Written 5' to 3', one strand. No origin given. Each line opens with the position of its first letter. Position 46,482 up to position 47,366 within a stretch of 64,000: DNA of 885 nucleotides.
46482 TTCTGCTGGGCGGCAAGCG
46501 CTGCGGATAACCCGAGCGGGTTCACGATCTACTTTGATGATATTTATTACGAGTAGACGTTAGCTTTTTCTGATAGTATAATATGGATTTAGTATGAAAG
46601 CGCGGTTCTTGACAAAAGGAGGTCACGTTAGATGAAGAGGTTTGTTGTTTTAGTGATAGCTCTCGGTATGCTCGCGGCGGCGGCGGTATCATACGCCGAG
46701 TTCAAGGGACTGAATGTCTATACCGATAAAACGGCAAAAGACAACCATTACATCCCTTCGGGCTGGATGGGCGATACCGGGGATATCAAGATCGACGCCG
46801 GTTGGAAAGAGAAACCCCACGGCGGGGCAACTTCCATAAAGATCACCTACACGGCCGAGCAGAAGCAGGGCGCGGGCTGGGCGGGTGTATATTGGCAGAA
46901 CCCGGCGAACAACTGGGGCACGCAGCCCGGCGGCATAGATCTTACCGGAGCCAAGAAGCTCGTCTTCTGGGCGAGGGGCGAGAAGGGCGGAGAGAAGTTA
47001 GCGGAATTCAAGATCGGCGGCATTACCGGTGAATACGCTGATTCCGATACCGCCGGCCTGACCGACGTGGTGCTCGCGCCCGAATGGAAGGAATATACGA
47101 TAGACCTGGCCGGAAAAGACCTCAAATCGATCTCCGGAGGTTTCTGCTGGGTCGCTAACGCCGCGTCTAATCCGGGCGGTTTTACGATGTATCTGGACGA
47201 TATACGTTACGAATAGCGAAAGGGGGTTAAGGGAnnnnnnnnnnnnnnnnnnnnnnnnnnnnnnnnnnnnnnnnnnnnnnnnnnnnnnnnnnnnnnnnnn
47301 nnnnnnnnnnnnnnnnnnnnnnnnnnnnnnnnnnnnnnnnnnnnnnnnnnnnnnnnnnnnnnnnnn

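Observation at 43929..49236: Triplicated secreted beta-sandwich-like proteins sandwiched between two paralogous clan GH-A glycosidases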

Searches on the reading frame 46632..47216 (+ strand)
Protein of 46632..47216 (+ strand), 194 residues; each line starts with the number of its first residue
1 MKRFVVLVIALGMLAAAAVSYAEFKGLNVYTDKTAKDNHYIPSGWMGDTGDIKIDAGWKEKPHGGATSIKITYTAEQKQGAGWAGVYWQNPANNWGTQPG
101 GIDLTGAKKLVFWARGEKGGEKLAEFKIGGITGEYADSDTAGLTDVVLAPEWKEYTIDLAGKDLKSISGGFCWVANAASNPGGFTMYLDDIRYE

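Call 3: search_protein_families(library=pfam, proteins=[window:46632-47216:+], max_evalue=1)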
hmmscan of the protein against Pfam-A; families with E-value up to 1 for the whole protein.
window:46632-47216:+ (194 aa): 1 family
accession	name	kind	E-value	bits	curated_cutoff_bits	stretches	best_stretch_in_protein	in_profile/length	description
PF24027.1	DUF7338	-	0.058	13.5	27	1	26-110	38-106/180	Family of unknown function (DUF7338)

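Call 4: search_protein_families(library=ncbifam, proteins=[window:46632-47216:+], max_evalue=1)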
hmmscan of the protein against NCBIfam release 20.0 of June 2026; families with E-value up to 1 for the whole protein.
window:46632-47216:+ (194 aa): 2 families
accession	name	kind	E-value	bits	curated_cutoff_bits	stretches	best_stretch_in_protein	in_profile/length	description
NF038128.1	choice_anch_J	domain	2.1e-05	24.7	30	1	37-192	8-161/162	choice-of-anchor J domain-containing protein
NF040946.1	PSII_PsbP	equivalog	0.14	11.8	60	1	2-46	2-46/180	photosystem II reaction center PsbP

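Call 6: search_solved_structures(query=window:46632-47213:+, max_evalue=10, show_alignments=2)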
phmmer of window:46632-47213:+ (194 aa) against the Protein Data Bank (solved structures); distinct sequences matched with E-value up to 10: 1.
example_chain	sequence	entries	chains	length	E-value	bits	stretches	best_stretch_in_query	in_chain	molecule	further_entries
5o2j_A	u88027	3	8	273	0.49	13.2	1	12-99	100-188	Probable phosphite transport system-binding protein PtxB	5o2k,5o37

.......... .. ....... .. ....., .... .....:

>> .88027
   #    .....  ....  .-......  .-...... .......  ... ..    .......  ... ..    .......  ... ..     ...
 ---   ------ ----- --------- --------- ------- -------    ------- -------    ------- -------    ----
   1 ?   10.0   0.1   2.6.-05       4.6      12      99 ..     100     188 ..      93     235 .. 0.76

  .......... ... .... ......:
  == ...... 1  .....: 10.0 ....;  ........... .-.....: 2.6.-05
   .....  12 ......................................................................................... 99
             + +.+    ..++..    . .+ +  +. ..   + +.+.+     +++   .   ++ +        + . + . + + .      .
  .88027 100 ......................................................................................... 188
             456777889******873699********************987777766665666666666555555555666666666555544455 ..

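Call 12: find_homologous_proteins(query=window:46632-47213:+, max_evalue=0.001)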
Query window:46632-47213:+ (194 aa): 1529 proteins with E <= 0.001 among 1801 candidates; the best 120 are listed.
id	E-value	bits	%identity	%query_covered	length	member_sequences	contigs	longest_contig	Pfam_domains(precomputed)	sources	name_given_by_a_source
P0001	2.4e-121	421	93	100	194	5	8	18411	-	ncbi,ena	-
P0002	9.8e-115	399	63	86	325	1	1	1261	-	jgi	jgi:hypothetical protein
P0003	1.5e-114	399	53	97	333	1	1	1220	-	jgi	jgi:hypothetical protein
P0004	1.6e-114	399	61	86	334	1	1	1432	-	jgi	jgi:hypothetical protein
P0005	2.2e-114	398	60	86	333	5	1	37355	-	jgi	-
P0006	2.5e-114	398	64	86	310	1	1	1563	-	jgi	-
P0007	1.4e-113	396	59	86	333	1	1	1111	-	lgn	-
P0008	1.1e-111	389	86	100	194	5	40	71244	-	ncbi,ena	-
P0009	9.2e-111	386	58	87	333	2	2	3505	-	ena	-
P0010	9.9e-110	383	57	89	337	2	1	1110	-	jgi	jgi:hypothetical protein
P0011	3.0e-107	375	59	86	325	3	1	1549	-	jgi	jgi:hypothetical protein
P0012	4.8e-106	371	84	100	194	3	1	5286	-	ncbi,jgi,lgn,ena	ncbi:MAG: hypothetical protein WC317_08265 [Candidatus Omnitrophota bacterium]|jgi:hypothetical prot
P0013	6.6e-104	364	82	100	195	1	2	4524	-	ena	-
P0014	1.5e-103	363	82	100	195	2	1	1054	-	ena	-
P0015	1.0e-102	360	78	100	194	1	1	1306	-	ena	-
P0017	4.2e-102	358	80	100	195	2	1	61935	-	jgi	-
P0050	1.2e-86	308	69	92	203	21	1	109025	-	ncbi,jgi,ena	ncbi:MAG: hypothetical protein WC481_04690 [Candidatus Omnitrophota bacterium]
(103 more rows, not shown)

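Call 16: find_encoding_contigs(protein=window:46632-47216:+, flank=10000, max_places=4)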
Protein window:46632-47216:+ (194 aa): 4 contigs read that carry it; 1 place shown.
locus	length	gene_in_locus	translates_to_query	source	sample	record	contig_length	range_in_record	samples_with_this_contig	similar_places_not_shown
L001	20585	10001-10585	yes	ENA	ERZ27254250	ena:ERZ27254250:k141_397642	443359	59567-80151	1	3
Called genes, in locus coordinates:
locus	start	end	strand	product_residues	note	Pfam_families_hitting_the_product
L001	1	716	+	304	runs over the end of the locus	PF25973:BSH_CzcB (weak), PF25876:HH_MFP_RND (faint), PF25954:Beta-barrel_RND_2, PF25990:Beta-barrel_YknX (weak)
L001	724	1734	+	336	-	PF00005:ABC_tran, PF13175:AAA_15 (faint), PF13304:AAA_21 (faint), PF13732:DrrA1-3_C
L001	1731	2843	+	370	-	PF12679:ABC2_membrane_2, PF12698:ABC2_membrane_3, PF01061:ABC2_membrane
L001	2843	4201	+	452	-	PF02321:OEP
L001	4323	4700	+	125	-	-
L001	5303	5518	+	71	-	-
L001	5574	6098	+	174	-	PF02677:QueH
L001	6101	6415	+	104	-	PF13248:Zn_ribbon_3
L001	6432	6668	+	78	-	PF01106:NifU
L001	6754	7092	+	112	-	-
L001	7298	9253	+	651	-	PF02836:Glyco_hydro_2_C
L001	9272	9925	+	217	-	-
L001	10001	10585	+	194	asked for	-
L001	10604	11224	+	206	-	-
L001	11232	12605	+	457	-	PF26410:GH5_mannosidase (faint)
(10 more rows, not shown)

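Call 17: find_encoding_contigs(protein=P0050, flank=8000, max_places=2)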
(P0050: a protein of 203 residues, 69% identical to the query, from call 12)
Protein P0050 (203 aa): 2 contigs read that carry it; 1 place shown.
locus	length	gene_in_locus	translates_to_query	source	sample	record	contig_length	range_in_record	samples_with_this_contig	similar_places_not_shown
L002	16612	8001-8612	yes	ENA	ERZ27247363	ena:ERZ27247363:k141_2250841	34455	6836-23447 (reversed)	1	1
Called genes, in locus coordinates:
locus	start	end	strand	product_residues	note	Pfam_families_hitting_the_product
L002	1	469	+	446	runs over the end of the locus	PF02321:OEP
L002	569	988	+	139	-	-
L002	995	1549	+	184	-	PF02677:QueH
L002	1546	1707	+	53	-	-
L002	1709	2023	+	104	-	PF13248:Zn_ribbon_3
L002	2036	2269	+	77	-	PF01106:NifU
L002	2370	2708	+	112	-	-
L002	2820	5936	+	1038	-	PF03425:CBM_11, PF08547:CIA30 (faint), PF06452:CBM9_1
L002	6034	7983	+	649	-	PF02836:Glyco_hydro_2_C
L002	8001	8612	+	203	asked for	-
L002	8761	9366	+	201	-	-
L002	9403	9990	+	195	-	-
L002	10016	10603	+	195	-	-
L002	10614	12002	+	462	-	PF26410:GH5_mannosidase (faint)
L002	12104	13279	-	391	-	PF00672:HAMP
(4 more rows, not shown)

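Call 18: find_encoding_contigs(protein=P0017, flank=8000, max_places=2)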
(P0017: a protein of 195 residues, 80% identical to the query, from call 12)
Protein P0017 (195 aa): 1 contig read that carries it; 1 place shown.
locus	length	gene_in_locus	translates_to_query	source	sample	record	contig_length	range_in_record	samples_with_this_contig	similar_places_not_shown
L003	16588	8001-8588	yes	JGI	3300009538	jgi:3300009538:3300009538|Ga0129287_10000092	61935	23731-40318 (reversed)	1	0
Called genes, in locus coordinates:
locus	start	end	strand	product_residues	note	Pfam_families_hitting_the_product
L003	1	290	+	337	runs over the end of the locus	PF00005:ABC_tran, PF13175:AAA_15 (faint), PF13304:AAA_21 (faint), PF13732:DrrA1-3_C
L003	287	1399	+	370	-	PF12679:ABC2_membrane_2 (weak), PF12698:ABC2_membrane_3, PF01061:ABC2_membrane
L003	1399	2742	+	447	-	PF02321:OEP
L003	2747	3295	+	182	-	PF02677:QueH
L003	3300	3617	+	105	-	PF13248:Zn_ribbon_3 (weak)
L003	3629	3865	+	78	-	PF01106:NifU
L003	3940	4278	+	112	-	-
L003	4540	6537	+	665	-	PF02836:Glyco_hydro_2_C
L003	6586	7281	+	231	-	-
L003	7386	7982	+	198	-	-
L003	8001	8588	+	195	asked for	-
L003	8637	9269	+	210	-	-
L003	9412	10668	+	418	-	PF03198:Glyco_hydro_72 (weak), PF26410:GH5_mannosidase (faint)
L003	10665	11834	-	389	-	-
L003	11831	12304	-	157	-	-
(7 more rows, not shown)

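Call 19: find_encoding_contigs(protein=P0005, flank=8000, max_places=2)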
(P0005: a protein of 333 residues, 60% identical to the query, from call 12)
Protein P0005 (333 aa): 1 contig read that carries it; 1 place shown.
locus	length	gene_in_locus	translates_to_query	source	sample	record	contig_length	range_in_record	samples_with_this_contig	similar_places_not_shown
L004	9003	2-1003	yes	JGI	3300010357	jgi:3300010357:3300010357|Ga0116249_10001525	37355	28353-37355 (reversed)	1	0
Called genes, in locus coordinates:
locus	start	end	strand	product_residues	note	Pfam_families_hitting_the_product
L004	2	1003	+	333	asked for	?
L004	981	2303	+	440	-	-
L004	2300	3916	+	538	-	-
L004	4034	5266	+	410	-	PF13412:HTH_24 (faint), PF00480:ROK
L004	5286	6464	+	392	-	-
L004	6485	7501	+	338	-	PF00356:LacI, PF00532:Peripla_BP_1, PF13407:Peripla_BP_4, PF13377:Peripla_BP_3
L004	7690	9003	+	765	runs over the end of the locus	PF00317:Ribonuc_red_lgN, PF02867:Ribonuc_red_lgC, PF12637:TSCPD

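Call 20: predict_structure(alignment_id=A2)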
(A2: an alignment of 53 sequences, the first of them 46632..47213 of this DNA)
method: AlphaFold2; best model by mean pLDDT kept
length: 194 residues; sequences in the alignment: 53
mean_pLDDT: 73.6   pTM: 0.73
mean pLDDT of the five models: 73.6, 72.5, 72.2, 71.3, 70.6
residues with pLDDT >= 90: 46; 70-90: 73; 50-70: 44; < 50: 31
segments of 3 or more residues with pLDDT < 50: 17-21, 43-48, 89-99, 131-138
pLDDT, mean of each block of 10 residues (from residue 1): 73 55 67 54 50 83 82 79 63 44 82 95 83 44 93 94 73 85 92 88
secondary structure, 60 per line:
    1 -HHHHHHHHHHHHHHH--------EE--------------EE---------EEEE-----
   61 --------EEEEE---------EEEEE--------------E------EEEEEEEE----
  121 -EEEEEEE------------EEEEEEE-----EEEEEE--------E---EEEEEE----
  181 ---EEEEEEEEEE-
elements in order: H2-16 E52-55 E69-73 E83-87 E109-116 E122-128 E141-147 E153-158 E171-176 E184-193

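Call 39: search_protein_representatives(alignment_id=A2)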
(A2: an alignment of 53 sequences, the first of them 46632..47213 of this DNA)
Query: 53 sequences, 195 profile positions. Proteins with E-value up to 0.001 (for the whole library): 3166; up to 1e-10: 2271; up to 1e-30: 846. The best 150 are listed.
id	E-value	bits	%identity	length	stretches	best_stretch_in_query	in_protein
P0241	0.0e+00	1097.4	-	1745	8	39-195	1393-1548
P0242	1.3e-203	687.1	-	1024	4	23-195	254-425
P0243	3.8e-199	672.5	-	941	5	38-195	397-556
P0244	4.5e-199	672.3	-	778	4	23-195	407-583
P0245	2.9e-180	610.9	-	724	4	38-195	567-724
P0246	4.9e-170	577.6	-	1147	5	28-195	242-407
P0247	2.8e-160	545.7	-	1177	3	25-194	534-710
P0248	1.7e-155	530.1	-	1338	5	27-195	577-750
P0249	5.8e-153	521.8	-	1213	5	36-161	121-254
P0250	9.2e-137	469.0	-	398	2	25-194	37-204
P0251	6.5e-125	430.3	-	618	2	27-195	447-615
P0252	2.8e-116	402.2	-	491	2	39-195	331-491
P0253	4.6e-111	385.1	-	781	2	38-194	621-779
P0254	4.6e-110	381.9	-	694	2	25-195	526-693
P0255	6.4e-110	381.4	-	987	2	20-195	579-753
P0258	4.0e-105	365.7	-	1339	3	26-194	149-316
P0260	4.2e-104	362.4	-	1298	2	27-194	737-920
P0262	2.6e-102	356.6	-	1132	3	29-195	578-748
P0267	1.1e-95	335.0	-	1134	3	38-194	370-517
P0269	1.3e-94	331.5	-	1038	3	27-195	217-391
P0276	1.4e-86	305.3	-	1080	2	26-194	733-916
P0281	2.0e-83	295.0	-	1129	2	26-195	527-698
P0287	2.6e-79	281.5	-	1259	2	27-195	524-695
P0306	5.6e-72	257.6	-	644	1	12-195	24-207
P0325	3.5e-68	245.2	-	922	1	14-195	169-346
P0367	8.0e-60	217.9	-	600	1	24-195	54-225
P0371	1.1e-59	217.5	-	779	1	25-195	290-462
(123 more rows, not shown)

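Call 40: search_protein_families(library=pfam, proteins=[P0247, P0255, P0260, P0276, P0281, P0287, P0306, P0325, P0367, P0371], max_evalue=0.001)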
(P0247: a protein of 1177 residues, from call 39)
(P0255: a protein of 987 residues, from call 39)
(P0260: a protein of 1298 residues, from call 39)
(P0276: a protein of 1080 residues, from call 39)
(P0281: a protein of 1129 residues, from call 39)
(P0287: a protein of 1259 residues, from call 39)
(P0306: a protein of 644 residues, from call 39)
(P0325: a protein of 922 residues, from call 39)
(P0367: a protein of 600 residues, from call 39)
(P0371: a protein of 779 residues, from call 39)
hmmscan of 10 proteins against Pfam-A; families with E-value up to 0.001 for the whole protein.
P0247 (1177 aa): 1 family
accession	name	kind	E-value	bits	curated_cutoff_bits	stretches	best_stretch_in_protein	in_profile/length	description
PF00332.24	Glyco_hydro_17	-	5.6e-13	49.6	28.2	1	400-482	222-305/306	Glycosyl hydrolases family 17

P0255 (987 aa): 1 family
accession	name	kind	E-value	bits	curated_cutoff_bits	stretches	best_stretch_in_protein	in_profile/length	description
PF00332.24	Glyco_hydro_17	-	6.5e-07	29.7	28.2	1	444-529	221-301/306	Glycosyl hydrolases family 17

P0260 (1298 aa): 3 families
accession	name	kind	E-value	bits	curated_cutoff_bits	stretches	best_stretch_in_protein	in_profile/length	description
PF13517.12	FG-GAP_3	-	6.1e-33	113.7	26.9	5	1104-1163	1-61/61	FG-GAP-like repeat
PF00332.24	Glyco_hydro_17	-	1.9e-11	44.6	28.2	1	415-496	220-304/306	Glycosyl hydrolases family 17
PF01839.29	FG-GAP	-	3.2e-11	43.3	22.1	0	997-1010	8-21/37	FG-GAP repeat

P0276 (1080 aa): 2 families
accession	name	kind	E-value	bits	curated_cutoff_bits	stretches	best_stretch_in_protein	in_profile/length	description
PF00332.24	Glyco_hydro_17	-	2.6e-10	40.8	28.2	1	411-493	219-303/306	Glycosyl hydrolases family 17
PF21582.3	CBM30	-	4.1e-06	27.3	27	1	990-1051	72-139/170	Carbohydrate binding domain 30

P0281 (1129 aa): 1 family
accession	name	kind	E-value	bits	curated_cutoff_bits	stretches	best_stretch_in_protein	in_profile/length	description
PF00332.24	Glyco_hydro_17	-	1.8e-07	31.5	28.2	1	404-487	218-302/306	Glycosyl hydrolases family 17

P0287 (1259 aa): 1 family
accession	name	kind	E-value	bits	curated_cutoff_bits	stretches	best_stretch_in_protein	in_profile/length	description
PF00332.24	Glyco_hydro_17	-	3.2e-10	40.6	28.2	1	400-483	217-301/306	Glycosyl hydrolases family 17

P0306 (644 aa): 4 families
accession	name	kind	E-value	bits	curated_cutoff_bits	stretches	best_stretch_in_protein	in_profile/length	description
PF17957.7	Big_7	-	3.5e-08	34.4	24.1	1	490-548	6-68/70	Bacterial Ig domain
PF19077.6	Big_13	-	9.3e-08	32.9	27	1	225-300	24-102/102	Bacterial Ig-like domain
PF07495.19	Y_Y_Y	-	0.00052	20.3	26.6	0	255-290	21-55/65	Y_Y_Y domain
PF24893.1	DUF7743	-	0.0008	19.5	27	0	316-344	17-45/120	Domain of unknown function (DUF7743)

P0325 (922 aa): 7 families
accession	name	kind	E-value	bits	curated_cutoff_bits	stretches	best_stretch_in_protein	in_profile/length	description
PF05345.18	He_PIG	-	3.2e-15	56.8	24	1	632-712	6-96/96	Putative Ig domain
PF13860.13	FlgD_ig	-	2.4e-11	43.9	27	1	837-898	8-71/79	FlgD Ig-like domain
PF13585.12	CHU_C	-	3.9e-11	43.3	27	1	725-798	4-72/86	CHU_C Type IX secretion signal domain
PF17963.7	Big_9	-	3.2e-08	34.8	23.6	1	637-710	12-89/89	Bacterial Ig domain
PF17892.7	Cadherin_5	-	8.4e-06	26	26.5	1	647-712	30-98/98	Cadherin-like domain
PF02836.23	Glyco_hydro_2_C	-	1.5e-05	24.8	21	1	358-444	113-164/302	Glycosyl hydrolases family 2, TIM barrel domain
PF00801.26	PKD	-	0.00041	20.7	23.5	0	641-711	14-80/80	PKD domain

P0367 (600 aa): 0 families

P0371 (779 aa): 1 family
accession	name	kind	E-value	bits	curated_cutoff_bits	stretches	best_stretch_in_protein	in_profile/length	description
PF00656.27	Peptidase_C14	-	3.6e-15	56.7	21.4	1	39-261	3-223/233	Caspase domain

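Call 42: search_solved_structures(query=A2, max_evalue=10, show_alignments=3)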
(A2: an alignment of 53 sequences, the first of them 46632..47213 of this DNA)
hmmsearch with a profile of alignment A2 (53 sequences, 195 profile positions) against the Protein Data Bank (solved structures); distinct sequences matched with E-value up to 10: 2.
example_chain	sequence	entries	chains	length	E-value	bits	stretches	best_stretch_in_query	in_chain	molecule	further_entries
3py9_A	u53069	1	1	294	0.058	16.1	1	62-133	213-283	Protein kinase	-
8ot5_A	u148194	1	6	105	0.54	12.9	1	87-133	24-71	Titin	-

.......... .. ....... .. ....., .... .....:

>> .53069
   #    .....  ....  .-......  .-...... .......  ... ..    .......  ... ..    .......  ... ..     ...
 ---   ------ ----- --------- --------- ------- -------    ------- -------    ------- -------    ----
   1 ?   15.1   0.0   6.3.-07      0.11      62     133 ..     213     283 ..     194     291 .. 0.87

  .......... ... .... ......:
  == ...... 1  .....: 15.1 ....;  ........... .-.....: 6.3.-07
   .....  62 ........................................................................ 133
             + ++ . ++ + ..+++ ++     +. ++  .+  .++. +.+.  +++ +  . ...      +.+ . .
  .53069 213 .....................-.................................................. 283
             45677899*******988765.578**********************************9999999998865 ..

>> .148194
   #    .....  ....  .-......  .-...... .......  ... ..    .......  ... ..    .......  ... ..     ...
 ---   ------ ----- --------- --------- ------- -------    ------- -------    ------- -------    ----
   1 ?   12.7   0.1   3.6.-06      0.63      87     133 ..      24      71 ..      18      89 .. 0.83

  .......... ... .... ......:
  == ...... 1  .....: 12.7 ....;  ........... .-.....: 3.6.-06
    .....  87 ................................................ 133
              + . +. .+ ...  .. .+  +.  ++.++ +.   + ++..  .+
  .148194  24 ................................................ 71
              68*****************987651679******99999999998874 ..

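Call 43: search_protein_families(library=pfam, proteins=[P0241, P0242, P0246, P0248, P0258, P0262, P0267, P0269], max_evalue=0.001)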
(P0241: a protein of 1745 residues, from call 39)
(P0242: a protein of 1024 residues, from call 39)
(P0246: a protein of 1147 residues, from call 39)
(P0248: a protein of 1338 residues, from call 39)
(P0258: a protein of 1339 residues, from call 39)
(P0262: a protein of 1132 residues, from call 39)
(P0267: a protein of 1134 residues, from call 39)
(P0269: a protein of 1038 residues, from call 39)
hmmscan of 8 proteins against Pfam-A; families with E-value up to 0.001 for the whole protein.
P0241 (1745 aa): 2 families
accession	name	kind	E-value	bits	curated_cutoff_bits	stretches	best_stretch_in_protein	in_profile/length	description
PF21582.3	CBM30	-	2.3e-09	37.8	27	0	1280-1346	78-144/170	Carbohydrate binding domain 30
PF07081.18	DUF1349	-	0.00041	20.5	32.4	0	139-203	113-176/179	Protein of unknown function (DUF1349)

P0242 (1024 aa): 2 families
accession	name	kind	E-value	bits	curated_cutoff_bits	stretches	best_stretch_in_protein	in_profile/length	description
PF00332.24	Glyco_hydro_17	-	1.9e-07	31.4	28.2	1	96-180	222-301/306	Glycosyl hydrolases family 17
PF21582.3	CBM30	-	1.1e-05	25.9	27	0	531-591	78-137/170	Carbohydrate binding domain 30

P0246 (1147 aa): 6 families
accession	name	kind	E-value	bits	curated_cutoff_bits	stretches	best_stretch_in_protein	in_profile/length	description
PF22073.2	Cep192_D4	-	4.2e-10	40.2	35.5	1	963-1068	2-110/112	Cep192 domain 4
PF22544.2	HYDIN_VesB_CFA65-like_Ig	-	4.9e-07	30.3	25.5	1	964-1062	2-96/100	HYDIN/CFA65/VesB-like, Ig-like domain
PF15780.11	ASH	-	5.7e-07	30.1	27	1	970-1055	12-92/98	Abnormal spindle-like microcephaly-assoc'd, ASPM-SPD-2-Hydin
PF07944.18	Beta-AFase-like_GH127_cat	-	0.00011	21.8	24.9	0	861-917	46-96/376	Beta-L-arabinofuranosidase, GH127 catalytic domain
PF24770.2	Ig-CFAP74_2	-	0.00036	21.5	27.4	1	1011-1069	126-182/185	CFAP74 second Ig-like domain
PF12371.14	TMEM131_like_N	-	0.00083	20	28.8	0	966-1051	2-82/84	Transmembrane protein 131-like N-terminal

P0248 (1338 aa): 2 families
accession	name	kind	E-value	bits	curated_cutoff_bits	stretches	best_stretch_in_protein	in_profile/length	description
PF05048.19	NosD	-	1.6e-42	145.8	23.6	2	184-354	62-211/212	Periplasmic copper-binding protein (NosD)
PF13229.12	Beta_helix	-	5.6e-18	65.5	25.9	1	101-238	11-149/158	Right handed beta helix region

P0258 (1339 aa): 4 families
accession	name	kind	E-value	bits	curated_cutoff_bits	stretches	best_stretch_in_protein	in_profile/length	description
PF00332.24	Glyco_hydro_17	-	6.5e-11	42.8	28.2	1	1206-1281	225-301/306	Glycosyl hydrolases family 17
PF18911.6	PKD_4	-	4.7e-06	27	27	1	1292-1323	49-80/85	PKD domain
PF00801.26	PKD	-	2.6e-05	24.6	23.5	0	1290-1316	48-70/80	PKD domain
PF13472.12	Lipase_GDSL_2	-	0.00027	21.9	32.9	1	1179-1265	76-159/178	GDSL-like Lipase/Acylhydrolase family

P0262 (1132 aa): 0 families

P0267 (1134 aa): 3 families
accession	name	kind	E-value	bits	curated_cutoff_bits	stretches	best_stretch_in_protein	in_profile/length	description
PF05048.19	NosD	-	3.4e-15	56.5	23.6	1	782-906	71-212/212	Periplasmic copper-binding protein (NosD)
PF00963.24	Cohesin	-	1.1e-13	52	24.1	1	945-1073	3-139/139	Cohesin domain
PF00404.24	Dockerin_1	-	1.6e-05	25.4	22.9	1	1076-1127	1-56/57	Dockerin type I domain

P0269 (1038 aa): 0 families
